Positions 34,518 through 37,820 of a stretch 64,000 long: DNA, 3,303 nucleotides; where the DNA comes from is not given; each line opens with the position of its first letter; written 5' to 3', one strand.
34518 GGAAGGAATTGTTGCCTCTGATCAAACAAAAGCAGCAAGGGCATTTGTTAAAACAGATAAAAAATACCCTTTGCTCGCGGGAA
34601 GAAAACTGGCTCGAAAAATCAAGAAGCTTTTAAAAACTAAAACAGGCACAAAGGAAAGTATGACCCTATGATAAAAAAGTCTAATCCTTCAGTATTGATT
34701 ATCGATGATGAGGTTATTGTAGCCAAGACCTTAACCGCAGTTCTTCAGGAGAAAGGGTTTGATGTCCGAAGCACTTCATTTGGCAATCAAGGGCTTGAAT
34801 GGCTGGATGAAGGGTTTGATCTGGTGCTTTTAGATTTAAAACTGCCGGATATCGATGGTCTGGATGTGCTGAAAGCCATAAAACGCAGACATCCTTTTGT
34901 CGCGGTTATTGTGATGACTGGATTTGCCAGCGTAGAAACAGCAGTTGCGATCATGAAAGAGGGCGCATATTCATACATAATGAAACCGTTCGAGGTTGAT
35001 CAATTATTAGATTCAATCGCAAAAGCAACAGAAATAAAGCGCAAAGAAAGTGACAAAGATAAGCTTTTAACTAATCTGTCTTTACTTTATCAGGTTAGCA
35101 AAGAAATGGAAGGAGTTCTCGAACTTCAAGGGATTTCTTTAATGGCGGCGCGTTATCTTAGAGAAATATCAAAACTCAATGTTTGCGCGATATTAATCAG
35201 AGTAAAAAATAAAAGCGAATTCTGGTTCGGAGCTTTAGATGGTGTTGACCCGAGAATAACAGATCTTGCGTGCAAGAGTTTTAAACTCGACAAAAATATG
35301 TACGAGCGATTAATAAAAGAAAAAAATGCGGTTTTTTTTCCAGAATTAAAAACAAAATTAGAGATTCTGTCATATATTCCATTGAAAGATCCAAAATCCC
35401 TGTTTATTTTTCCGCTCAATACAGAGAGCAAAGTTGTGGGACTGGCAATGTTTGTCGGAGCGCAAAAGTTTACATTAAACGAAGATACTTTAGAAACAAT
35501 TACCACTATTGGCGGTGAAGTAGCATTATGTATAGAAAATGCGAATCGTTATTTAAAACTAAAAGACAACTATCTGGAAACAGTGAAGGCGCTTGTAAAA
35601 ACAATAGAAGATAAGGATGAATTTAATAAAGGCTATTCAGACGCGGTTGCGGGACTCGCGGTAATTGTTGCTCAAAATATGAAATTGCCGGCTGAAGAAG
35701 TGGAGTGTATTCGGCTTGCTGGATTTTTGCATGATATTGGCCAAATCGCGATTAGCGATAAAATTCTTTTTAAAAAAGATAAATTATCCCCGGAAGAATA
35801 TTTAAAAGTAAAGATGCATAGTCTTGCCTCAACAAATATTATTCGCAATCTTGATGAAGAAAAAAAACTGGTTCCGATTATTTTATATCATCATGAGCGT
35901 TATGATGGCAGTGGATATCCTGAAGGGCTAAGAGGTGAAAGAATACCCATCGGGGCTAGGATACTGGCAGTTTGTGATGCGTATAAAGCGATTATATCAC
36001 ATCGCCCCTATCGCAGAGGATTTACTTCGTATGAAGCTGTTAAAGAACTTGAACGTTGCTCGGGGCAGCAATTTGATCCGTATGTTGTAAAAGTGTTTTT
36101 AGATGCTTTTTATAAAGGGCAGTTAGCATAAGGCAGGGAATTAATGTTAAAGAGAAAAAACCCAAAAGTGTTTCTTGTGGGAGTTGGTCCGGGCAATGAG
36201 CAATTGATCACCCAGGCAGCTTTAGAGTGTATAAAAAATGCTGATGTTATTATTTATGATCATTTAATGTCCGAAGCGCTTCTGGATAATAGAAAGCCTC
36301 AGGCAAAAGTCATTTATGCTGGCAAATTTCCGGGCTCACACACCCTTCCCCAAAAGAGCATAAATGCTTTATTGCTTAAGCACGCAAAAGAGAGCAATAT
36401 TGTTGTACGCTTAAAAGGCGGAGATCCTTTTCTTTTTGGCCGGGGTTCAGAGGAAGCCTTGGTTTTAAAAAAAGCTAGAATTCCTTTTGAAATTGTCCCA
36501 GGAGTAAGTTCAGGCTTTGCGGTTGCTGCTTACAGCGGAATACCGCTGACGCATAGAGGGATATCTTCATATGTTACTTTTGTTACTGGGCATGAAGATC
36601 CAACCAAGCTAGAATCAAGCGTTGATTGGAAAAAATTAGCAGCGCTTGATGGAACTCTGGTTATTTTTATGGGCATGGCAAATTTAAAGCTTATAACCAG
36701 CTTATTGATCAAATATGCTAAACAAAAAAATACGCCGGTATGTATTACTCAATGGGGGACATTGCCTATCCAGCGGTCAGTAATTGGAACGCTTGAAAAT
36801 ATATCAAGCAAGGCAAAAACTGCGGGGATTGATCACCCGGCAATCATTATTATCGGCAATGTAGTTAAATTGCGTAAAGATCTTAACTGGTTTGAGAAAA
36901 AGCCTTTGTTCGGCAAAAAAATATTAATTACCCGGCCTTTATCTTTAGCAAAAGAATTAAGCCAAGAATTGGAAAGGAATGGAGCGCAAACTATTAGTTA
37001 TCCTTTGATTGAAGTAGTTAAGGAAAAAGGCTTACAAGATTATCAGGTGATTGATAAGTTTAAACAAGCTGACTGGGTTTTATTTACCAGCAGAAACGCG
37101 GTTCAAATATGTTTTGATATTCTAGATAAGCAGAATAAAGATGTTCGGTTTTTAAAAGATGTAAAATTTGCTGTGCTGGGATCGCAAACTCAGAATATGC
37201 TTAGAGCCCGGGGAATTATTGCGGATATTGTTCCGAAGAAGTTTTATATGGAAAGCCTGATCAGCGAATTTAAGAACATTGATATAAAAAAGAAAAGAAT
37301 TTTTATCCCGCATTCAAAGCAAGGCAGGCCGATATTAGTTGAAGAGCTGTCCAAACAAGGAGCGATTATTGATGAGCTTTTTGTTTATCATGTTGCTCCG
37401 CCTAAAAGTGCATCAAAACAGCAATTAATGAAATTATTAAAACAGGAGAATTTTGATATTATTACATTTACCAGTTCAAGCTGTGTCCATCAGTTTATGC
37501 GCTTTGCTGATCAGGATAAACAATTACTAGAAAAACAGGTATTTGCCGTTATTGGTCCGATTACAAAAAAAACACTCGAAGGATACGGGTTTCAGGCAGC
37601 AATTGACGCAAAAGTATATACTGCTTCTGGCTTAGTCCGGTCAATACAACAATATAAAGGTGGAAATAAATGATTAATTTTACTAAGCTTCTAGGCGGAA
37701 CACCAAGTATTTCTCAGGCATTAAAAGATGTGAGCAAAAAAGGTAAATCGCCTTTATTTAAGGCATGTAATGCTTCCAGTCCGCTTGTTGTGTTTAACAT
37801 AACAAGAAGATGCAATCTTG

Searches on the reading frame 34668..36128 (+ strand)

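Call 74: search_protein_families(library=pfam, proteins=[window:34668-36128:+], max_evalue=0.1)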
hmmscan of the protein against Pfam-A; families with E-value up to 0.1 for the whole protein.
window:34668-36128:+ (487 aa): 7 families
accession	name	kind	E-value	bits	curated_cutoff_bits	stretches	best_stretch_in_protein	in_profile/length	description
PF13487.12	HD_5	-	3.7e-38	131.4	27.2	1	308-472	2-169/170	HD domain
PF00072.30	Response_reg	-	8.3e-28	97.2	30.2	1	9-117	1-110/111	Response regulator receiver domain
PF01966.28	HD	-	4.5e-17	62.8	22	1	326-441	7-115/116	HD domain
PF13492.12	GAF_3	-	0.00093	20.1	27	1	154-291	3-129/129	GAF domain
PF13185.12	GAF_2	-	0.016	15.9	28.6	1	206-290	51-136/136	GAF domain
PF19642.4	DUF6145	-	0.023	15.2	27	1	78-145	40-106/115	Family of unknown function (DUF6145)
PF08668.18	HDOD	-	0.026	14.4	22.9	1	324-365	99-138/196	HDOD domain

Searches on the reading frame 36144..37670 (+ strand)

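Call 74: search_protein_families(library=pfam, proteins=[window:36144-37670:+], max_evalue=0.1)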
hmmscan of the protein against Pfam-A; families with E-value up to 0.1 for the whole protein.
window:36144-37670:+ (509 aa): 2 families
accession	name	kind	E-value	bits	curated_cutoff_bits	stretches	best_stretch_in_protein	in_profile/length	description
PF02602.20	HEM4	-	3.4e-56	190.4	27.5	1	271-498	2-230/231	Uroporphyrinogen-III synthase HemD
PF00590.25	TP_methylase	-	2.3e-46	158.8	27.8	1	8-220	1-211/212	Tetrapyrrole (Corrin/Porphyrin) Methylases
